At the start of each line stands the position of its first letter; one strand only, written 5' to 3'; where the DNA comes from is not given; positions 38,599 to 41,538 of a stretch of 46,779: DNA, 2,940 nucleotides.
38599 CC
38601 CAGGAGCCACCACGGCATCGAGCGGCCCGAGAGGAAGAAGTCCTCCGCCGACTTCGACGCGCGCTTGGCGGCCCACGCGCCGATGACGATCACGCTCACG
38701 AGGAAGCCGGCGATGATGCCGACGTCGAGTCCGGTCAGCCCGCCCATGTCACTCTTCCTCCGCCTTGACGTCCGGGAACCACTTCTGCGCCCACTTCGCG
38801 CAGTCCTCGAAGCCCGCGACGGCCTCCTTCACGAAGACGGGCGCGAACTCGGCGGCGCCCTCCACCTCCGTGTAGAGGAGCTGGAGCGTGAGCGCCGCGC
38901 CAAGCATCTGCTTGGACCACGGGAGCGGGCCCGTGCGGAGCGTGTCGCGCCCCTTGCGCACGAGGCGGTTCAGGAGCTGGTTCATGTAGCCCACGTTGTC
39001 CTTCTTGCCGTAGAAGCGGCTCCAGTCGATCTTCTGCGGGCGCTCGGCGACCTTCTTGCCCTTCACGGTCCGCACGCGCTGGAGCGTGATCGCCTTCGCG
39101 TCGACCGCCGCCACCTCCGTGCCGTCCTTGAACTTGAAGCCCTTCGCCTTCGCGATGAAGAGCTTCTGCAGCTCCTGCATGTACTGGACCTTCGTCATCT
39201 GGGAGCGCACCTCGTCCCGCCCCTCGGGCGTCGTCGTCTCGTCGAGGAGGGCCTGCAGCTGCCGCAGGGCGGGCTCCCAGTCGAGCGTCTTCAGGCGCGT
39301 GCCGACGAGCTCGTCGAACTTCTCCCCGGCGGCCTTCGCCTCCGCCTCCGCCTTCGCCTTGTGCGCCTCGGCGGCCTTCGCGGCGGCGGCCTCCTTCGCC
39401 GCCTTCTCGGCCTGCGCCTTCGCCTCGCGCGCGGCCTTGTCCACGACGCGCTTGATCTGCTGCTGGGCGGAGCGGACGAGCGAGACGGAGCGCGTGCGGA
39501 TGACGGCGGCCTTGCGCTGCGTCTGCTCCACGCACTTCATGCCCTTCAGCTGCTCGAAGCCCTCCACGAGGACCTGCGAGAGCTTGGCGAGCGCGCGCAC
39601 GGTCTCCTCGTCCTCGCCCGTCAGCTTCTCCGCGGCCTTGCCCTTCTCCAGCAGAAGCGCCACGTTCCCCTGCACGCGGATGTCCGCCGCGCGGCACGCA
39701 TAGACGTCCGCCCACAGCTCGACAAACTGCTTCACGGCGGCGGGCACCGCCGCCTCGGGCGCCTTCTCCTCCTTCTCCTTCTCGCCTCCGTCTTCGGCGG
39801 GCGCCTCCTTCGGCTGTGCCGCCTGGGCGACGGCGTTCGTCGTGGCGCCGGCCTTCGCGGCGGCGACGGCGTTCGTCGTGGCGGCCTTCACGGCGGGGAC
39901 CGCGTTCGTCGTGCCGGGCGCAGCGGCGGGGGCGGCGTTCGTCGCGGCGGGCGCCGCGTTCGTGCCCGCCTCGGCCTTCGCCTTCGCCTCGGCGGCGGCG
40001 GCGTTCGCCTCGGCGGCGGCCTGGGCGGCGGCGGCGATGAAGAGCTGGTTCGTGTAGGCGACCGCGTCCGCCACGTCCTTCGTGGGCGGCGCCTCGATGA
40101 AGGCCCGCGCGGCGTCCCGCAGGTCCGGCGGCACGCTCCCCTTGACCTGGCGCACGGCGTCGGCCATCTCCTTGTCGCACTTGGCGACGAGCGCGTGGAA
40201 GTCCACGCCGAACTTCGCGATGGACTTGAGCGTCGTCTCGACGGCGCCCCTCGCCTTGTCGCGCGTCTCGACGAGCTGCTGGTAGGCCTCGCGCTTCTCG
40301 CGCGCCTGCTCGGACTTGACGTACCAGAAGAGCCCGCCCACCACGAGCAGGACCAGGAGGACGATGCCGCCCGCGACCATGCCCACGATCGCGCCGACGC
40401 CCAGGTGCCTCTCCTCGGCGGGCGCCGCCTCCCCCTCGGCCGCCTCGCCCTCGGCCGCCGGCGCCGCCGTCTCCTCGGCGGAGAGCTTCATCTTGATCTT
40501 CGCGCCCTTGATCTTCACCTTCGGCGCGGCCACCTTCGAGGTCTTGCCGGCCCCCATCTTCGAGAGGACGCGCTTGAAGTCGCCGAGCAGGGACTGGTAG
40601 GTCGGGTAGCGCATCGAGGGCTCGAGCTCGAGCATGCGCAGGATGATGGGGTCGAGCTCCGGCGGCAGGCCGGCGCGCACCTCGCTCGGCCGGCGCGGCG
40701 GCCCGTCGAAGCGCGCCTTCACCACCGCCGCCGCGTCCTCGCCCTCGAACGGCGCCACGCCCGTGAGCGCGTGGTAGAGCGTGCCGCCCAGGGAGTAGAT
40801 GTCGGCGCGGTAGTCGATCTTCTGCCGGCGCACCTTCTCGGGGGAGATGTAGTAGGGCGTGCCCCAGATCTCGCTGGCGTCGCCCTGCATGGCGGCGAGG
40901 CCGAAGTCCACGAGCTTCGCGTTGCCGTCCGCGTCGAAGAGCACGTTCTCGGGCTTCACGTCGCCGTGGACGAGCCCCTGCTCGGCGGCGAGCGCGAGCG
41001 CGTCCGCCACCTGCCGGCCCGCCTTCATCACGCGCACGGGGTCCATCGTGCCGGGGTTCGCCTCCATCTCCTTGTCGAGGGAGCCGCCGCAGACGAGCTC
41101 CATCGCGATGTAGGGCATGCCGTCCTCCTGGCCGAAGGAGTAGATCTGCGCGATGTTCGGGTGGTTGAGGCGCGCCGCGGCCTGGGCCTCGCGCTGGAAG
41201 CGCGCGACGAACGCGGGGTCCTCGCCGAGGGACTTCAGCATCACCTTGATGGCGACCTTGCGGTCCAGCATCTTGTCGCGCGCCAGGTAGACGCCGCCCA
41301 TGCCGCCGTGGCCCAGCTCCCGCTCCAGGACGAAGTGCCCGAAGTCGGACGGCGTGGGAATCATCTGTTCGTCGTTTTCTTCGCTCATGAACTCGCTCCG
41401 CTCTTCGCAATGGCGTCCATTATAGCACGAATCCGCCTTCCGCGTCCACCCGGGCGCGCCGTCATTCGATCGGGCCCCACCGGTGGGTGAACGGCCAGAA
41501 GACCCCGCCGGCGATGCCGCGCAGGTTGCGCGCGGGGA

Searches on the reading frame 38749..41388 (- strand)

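Call 41: search_protein_families(library=pfam, proteins=[window:38749-41388:-])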
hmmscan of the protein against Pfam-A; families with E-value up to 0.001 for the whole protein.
window:38749-41388:- (879 aa): 4 families
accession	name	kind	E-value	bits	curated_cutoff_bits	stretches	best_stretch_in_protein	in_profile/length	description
PF00069.31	Pkinase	-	2e-44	152.4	31.7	1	20-262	2-253/263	Protein kinase domain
PF07714.23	PK_Tyr_Ser-Thr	-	2.4e-29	102.9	23.1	1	21-265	3-252/258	Protein tyrosine and serine/threonine kinase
PF01636.29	APH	-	4.9e-05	23.6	23.2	1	127-167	154-199/239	Phosphotransferase enzyme family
PF03109.22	ABC1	-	0.00037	20.1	22.9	0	91-166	142-215/244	ABC1 atypical kinase-like domain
